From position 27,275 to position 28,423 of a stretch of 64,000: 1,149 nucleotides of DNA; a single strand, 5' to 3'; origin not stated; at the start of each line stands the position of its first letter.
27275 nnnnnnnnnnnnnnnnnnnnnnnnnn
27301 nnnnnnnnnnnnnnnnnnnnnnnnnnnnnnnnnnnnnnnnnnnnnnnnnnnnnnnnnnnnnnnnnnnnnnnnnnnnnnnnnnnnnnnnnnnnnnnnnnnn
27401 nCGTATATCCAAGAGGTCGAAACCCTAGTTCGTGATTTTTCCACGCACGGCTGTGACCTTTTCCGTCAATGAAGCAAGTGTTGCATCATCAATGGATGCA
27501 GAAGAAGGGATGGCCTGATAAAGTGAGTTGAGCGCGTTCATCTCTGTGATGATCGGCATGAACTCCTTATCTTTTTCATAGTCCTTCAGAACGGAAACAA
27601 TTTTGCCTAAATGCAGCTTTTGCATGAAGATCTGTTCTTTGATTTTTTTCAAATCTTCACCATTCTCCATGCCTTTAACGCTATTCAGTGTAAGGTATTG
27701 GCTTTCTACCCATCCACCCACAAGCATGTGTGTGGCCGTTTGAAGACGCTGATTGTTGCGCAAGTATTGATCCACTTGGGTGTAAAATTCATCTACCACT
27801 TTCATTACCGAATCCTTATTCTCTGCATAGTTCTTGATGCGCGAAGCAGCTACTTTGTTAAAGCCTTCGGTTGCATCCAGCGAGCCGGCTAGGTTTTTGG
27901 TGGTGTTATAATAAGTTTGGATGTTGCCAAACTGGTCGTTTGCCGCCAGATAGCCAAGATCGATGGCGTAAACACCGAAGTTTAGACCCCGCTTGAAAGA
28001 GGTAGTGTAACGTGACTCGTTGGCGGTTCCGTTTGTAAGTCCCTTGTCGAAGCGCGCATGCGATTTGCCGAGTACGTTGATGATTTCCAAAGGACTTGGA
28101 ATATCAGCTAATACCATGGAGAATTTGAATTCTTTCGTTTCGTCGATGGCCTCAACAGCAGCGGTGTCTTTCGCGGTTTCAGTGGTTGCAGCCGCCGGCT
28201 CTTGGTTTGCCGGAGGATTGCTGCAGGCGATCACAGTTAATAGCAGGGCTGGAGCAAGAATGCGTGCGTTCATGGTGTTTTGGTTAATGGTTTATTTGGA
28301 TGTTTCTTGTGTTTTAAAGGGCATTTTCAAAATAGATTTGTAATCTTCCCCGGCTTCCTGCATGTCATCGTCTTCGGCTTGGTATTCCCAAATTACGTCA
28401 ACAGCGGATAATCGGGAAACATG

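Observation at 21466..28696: Convergent gene pair/operon suggesting a phospho-Ser/Thr partner-switching-like module (7TM protein + TPR-PP2C vs SiaC-like DUF1987 + lipoprotein + FHA-ABC transporter)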

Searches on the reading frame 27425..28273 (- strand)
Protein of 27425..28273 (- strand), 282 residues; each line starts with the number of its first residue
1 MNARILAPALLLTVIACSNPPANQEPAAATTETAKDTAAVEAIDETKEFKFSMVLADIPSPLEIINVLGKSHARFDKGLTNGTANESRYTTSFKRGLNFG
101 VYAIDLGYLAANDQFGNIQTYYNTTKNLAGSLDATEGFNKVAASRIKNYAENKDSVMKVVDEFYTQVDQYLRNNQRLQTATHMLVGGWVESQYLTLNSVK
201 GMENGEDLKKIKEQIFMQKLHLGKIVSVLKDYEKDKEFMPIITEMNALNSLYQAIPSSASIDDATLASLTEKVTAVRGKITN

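Call 3: search_protein_families(library=pfam, proteins=[window:27425-28273:-], max_evalue=0.01)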
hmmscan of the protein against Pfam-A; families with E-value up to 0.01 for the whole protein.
window:27425-28273:- (282 aa): 0 families

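Call 4: search_protein_families(library=ncbifam, proteins=[window:27425-28273:-], max_evalue=0.01)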
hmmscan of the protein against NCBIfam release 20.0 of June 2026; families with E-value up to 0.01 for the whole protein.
window:27425-28273:- (282 aa): 0 families

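Call 6: search_protein_families(library=pfam, proteins=[window:27425-28273:-], max_evalue=10)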
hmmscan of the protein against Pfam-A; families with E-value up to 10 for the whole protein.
window:27425-28273:- (282 aa): 3 families
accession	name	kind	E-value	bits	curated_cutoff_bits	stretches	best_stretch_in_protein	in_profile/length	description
PF15136.11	UPF0449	-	0.013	16.5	27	1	151-184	46-78/98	Uncharacterised protein family UPF0449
PF17282.7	DUF5347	-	0.017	15.8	25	1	135-183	9-57/101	Family of unknown function (DUF5347)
PF24531.2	ANC1_spectrin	-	0.24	12.2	27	1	224-274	19-68/95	Nuclear anchorage protein 1, spectrin repeat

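Call 13: find_homologous_proteins(query=window:27425-28273:-)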
Query window:27425-28273:- (282 aa): 13 proteins with E <= 0.001 among 1664 candidates.
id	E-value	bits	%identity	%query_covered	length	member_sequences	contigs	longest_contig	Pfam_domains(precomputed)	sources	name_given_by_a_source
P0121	3.4e-179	611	100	100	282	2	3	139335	-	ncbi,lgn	-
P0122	4.3e-165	565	91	100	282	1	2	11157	-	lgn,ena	-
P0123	2.6e-162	556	91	100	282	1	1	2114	-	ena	-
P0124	6.6e-26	109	27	94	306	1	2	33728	-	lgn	-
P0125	4.8e-24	103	27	96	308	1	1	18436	-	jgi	-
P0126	5.2e-24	103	27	96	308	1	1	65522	-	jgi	-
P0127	1.4e-23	102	27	96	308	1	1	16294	-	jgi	-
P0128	2.5e-23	101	26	96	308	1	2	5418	-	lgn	-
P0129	2.5e-23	101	26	96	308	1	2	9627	-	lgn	-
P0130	7.9e-23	99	31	73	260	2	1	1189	-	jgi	jgi:Asp-tRNA(Asn)/Glu-tRNA(Gln) amidotransferase C subunit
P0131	2.2e-21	94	27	87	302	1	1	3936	-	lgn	-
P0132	3.7e-20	90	28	90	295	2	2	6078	-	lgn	-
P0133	3.5e-11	61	27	54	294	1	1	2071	-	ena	-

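Call 14: find_encoding_contigs(protein=P0126, flank=10000, max_places=2)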
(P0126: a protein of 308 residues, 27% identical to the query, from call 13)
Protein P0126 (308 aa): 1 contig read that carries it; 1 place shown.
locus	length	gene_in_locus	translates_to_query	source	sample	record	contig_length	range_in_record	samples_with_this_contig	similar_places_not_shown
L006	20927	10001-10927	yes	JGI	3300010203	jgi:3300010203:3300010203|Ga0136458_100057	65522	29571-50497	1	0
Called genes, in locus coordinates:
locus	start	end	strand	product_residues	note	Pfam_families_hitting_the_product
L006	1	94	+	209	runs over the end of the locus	-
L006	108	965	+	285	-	PF12864:DUF3822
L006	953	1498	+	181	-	PF03602:Cons_hypoth95, PF05175:MTS (weak), PF02475:TRM5-TYW2_MTfase (weak), PF09445:Methyltransf_15 (weak), PF13847:Methyltransf_31 (weak)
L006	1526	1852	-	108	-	PF01740:STAS, PF13466:STAS_2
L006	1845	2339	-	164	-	PF01627:Hpt (weak)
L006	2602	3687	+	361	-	PF01571:GCV_T, PF08669:GCV_T_C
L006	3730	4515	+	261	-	PF04029:2-ph_phosp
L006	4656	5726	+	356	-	PF00266:Aminotran_5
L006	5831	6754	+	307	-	PF00389:2-Hacid_dh, PF02826:2-Hacid_dh_C, PF03446:NAD_binding_2 (weak)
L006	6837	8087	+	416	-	PF06245:DUF1015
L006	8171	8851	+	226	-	PF01168:Ala_racemase_N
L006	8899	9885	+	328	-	PF01180:DHO_dh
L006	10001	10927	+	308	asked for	-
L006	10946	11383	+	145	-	-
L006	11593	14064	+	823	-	PF07992:Pyr_redox_2, PF13738:Pyr_redox_3, PF00070:Pyr_redox, PF02852:Pyr_redox_dim (weak), PF00581:Rhodanese, PF01206:TusA, PF13686:DrsE_2, PF02635:DsrE (weak), +3 more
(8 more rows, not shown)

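Call 15: find_encoding_contigs(protein=P0124, flank=10000, max_places=2)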
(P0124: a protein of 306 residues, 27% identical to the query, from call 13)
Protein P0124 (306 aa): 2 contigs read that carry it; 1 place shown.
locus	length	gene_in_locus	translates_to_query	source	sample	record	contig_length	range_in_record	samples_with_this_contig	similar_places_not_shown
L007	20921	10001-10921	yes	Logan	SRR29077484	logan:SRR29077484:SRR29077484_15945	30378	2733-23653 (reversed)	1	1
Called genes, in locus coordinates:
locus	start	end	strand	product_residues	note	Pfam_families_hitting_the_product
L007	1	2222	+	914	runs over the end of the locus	PF02861:Clp_N, PF13191:AAA_16 (weak), PF00004:AAA, PF17871:AAA_lid_9, PF00004:AAA, PF07724:AAA_2, PF07728:AAA_5, PF10431:ClpB_D2-small, +6 more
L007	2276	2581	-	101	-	PF01740:STAS, PF13466:STAS_2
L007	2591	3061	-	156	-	PF01627:Hpt (weak)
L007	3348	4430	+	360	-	PF01571:GCV_T, PF08669:GCV_T_C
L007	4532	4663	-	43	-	-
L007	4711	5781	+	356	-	PF00266:Aminotran_5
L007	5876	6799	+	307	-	PF00389:2-Hacid_dh, PF02826:2-Hacid_dh_C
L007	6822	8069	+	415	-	PF06245:DUF1015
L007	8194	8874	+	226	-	PF01168:Ala_racemase_N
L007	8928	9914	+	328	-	PF01180:DHO_dh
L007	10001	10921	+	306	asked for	-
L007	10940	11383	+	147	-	-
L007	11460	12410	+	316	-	PF00781:DAGK_cat, PF19279:YegS_C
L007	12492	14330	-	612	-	PF14849:YidC_periplas, PF02096:60KD_IMP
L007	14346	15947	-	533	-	PF06418:CTP_synth_N, PF00117:GATase, PF07722:Peptidase_C26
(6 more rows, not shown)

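Call 57: predict_structure(alignment_id=A3)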
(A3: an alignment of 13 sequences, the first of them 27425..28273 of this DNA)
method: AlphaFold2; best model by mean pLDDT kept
length: 282 residues; sequences in the alignment: 13
mean_pLDDT: 79.4   pTM: 0.78
mean pLDDT of the five models: 79.4, 79.1, 78.8, 78.4, 76.5
residues with pLDDT >= 90: 104; 70-90: 122; 50-70: 15; < 50: 41
segments of 3 or more residues with pLDDT < 50: 1-41
pLDDT, mean of each block of 10 residues (from residue 1): 37 35 34 34 66 76 88 89 88 94 94 87 91 75 71 81 87 88 95 92 87 88 91 91 95 80 90 96 91
secondary structure, 60 per line:
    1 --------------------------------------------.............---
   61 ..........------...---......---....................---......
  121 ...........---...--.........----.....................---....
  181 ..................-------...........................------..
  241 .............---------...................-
elements in order: H45-57 H61-70 H83-88 H92-111 H115-131 H140-148 H153-173 H177-198 H206-232 H239-253 H263-281
